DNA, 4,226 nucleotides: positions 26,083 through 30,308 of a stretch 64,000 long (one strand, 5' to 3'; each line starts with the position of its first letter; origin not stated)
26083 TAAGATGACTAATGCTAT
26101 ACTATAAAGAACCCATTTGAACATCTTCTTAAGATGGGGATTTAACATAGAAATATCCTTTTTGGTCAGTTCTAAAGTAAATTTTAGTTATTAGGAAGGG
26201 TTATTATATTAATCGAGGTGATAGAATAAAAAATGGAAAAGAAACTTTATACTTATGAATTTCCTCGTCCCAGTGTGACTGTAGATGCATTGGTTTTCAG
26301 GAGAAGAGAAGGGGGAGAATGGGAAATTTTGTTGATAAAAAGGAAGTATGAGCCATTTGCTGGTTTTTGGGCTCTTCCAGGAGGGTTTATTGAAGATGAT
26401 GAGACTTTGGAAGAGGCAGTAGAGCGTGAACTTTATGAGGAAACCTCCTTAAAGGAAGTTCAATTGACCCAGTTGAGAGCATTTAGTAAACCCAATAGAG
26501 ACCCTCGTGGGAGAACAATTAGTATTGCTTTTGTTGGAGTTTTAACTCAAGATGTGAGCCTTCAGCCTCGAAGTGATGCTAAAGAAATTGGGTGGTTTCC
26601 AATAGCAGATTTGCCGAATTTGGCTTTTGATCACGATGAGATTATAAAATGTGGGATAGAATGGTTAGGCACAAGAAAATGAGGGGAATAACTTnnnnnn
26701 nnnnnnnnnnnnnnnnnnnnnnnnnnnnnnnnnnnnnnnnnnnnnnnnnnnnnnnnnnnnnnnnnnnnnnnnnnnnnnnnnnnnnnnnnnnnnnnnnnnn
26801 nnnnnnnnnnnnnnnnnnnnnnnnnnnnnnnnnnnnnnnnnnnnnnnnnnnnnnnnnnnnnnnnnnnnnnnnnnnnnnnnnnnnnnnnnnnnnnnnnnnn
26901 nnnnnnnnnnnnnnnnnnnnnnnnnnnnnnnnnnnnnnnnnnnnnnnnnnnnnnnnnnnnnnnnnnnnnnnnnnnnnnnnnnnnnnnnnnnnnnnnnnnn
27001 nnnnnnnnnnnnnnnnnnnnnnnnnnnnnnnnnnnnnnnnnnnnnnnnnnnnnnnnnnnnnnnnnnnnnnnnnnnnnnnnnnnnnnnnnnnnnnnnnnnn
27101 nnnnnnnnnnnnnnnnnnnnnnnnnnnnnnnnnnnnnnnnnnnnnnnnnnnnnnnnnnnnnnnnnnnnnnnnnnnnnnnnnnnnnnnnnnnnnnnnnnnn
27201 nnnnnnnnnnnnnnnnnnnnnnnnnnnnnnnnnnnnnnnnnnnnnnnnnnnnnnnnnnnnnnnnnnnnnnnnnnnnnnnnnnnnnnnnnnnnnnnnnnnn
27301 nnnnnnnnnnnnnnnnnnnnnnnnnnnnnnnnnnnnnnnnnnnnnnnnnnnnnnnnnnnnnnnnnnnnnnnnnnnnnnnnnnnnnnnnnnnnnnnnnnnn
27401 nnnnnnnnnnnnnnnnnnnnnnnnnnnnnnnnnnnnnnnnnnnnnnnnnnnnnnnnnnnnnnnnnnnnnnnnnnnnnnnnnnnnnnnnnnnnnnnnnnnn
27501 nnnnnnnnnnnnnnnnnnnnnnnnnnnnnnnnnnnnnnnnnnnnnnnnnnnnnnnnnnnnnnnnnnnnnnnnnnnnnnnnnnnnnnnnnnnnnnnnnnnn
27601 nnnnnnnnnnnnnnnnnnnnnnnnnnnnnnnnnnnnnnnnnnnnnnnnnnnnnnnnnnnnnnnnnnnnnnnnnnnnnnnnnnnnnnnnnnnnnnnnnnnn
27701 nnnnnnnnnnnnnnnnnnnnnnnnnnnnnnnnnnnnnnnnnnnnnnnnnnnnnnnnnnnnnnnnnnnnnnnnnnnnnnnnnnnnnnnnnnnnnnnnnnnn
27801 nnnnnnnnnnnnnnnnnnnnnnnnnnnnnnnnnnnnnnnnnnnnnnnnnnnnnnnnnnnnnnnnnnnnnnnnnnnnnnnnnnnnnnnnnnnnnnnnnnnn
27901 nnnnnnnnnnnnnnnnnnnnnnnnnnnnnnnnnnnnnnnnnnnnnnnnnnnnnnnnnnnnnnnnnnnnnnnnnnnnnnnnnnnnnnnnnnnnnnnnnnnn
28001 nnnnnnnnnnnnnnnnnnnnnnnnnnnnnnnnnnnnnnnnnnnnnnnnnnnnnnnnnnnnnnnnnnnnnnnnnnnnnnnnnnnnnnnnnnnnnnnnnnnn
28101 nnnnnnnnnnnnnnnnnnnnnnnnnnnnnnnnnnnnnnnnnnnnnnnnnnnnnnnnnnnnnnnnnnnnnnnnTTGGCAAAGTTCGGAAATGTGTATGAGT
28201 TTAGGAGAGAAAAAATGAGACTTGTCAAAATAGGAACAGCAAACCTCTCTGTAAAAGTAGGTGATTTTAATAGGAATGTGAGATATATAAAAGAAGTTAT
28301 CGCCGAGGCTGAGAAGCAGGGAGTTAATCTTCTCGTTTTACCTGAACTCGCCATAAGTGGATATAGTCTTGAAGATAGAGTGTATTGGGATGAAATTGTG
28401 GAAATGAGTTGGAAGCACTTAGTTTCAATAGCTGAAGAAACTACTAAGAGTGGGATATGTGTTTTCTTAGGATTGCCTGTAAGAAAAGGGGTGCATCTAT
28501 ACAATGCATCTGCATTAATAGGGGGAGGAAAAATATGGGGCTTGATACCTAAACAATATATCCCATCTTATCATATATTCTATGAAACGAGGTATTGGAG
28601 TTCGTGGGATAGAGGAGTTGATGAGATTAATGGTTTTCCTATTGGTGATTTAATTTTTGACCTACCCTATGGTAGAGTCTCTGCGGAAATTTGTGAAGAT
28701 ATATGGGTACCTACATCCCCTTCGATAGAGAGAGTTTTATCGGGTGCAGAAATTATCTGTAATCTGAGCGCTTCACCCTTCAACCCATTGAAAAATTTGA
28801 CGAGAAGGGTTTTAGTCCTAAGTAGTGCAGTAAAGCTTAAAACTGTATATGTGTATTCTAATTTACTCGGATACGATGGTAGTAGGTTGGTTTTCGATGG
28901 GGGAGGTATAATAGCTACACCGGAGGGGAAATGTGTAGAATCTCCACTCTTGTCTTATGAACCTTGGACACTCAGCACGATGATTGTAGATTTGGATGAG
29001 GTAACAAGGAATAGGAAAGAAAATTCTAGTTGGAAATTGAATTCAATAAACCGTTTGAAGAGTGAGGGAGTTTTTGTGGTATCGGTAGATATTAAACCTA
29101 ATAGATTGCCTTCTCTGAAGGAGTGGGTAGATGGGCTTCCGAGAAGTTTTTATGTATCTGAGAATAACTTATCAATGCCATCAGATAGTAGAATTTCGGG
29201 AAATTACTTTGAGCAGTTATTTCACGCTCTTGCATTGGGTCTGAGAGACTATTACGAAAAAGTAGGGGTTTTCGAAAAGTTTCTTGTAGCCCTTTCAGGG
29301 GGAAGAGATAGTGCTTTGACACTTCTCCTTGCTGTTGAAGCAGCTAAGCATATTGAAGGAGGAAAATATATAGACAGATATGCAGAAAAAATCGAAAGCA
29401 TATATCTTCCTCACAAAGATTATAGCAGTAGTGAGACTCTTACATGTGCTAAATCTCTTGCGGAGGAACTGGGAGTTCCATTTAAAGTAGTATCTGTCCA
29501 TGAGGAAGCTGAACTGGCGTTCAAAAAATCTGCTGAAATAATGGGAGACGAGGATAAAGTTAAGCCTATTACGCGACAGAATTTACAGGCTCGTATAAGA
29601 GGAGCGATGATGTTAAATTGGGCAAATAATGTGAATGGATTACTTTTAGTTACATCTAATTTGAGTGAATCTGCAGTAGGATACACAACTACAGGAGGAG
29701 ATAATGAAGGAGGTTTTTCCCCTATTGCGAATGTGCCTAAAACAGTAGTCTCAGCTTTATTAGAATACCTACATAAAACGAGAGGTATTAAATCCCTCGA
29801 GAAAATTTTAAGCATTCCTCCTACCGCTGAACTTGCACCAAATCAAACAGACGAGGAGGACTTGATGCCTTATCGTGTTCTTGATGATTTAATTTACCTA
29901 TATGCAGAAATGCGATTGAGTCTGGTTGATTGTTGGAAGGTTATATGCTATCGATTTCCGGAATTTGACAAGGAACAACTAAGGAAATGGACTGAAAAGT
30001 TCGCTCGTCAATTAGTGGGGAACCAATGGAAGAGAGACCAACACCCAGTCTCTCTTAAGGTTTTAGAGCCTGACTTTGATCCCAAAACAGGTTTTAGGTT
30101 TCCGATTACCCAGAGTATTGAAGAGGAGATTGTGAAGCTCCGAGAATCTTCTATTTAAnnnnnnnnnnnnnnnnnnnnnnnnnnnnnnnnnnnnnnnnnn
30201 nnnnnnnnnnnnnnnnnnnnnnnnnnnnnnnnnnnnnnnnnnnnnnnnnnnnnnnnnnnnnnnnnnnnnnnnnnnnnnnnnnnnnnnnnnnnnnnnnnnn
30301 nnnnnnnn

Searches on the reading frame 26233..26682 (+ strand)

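Call 25: search_protein_families(library=pfam, proteins=[window:26233-26682:+], max_evalue=0.000001)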
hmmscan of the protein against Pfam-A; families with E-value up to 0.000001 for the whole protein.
window:26233-26682:+ (149 aa): 1 family
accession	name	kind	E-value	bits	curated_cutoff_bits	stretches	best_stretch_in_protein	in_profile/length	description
PF00293.34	NUDIX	-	6.1e-24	85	21.1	1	18-138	5-131/134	NUDIX domain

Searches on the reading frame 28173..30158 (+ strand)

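Call 25: search_protein_families(library=pfam, proteins=[window:28173-30158:+], max_evalue=0.000001)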
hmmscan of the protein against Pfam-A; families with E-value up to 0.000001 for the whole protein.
window:28173-30158:+ (661 aa): 2 families
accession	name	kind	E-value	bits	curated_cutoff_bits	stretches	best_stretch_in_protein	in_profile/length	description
PF02540.23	NAD_synthase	-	5.1e-41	140.8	21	1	352-579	4-207/242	NAD synthase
PF00795.27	CN_hydrolase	-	1.9e-21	77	23.2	1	22-275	4-247/256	Carbon-nitrogen hydrolase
